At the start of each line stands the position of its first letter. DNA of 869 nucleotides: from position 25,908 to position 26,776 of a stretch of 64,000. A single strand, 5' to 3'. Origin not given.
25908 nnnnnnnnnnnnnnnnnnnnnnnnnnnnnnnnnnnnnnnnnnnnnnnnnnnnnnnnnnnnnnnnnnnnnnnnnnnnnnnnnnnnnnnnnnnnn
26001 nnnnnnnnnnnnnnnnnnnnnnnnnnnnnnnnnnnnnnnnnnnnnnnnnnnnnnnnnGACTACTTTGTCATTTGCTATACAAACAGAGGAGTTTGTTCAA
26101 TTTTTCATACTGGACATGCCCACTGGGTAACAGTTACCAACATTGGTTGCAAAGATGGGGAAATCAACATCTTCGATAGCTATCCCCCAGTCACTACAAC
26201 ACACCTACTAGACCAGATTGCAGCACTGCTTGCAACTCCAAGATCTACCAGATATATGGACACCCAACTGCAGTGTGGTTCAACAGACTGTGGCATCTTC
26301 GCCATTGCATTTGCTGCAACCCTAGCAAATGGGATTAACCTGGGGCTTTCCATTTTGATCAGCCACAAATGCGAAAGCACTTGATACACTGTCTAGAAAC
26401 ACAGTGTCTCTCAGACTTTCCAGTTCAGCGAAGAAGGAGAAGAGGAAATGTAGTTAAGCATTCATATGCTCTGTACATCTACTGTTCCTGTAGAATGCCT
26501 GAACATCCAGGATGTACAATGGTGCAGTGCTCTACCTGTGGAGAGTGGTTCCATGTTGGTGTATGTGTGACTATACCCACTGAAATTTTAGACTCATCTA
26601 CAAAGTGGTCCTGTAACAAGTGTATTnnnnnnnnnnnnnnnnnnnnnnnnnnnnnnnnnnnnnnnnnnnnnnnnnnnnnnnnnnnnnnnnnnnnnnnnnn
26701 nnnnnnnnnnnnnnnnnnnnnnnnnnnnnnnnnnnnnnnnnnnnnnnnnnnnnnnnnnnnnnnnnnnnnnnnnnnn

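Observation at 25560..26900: Intronless Ulp1-like cysteine protease fused to a PHD finger, embedded in the duplicated region. Possibly transposon-derived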

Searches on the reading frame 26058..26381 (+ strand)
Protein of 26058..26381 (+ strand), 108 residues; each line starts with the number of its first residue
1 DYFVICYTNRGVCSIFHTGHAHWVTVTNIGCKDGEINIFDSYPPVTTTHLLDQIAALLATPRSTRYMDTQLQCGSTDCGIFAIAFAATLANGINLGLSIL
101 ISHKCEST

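Call 5: search_protein_families(library=pfam, proteins=[window:26058-26381:+], max_evalue=1)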
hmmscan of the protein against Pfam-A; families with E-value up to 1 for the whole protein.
seq(108 aa): 3 families
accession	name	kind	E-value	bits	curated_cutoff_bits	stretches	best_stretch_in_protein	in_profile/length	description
PF02902.25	Peptidase_C48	-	2.6e-05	24.6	20.7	1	15-94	89-187/217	Ulp1 protease family, C-terminal catalytic domain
PF03421.22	Acetyltransf_14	-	0.0086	16.1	24.4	1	49-90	117-158/263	YopJ Serine/Threonine acetyltransferase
PF22179.2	RickCE_cat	-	0.02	15.6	27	1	16-84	7-78/102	RickCE-like, catalytic domain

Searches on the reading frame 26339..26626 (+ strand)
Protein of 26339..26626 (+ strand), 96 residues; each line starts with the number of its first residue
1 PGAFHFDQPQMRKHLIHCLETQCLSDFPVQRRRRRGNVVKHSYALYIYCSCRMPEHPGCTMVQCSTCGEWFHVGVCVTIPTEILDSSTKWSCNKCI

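Call 5: search_protein_families(library=pfam, proteins=[window:26339-26626:+], max_evalue=1)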
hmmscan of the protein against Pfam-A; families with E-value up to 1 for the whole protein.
seq(96 aa): 2 families
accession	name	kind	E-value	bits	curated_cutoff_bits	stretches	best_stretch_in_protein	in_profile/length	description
PF00628.35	PHD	-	1e-06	29.1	24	1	49-95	1-47/47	PHD-finger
PF20826.3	PHD_5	-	0.39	11.3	27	1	47-81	10-42/56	PhD finger domain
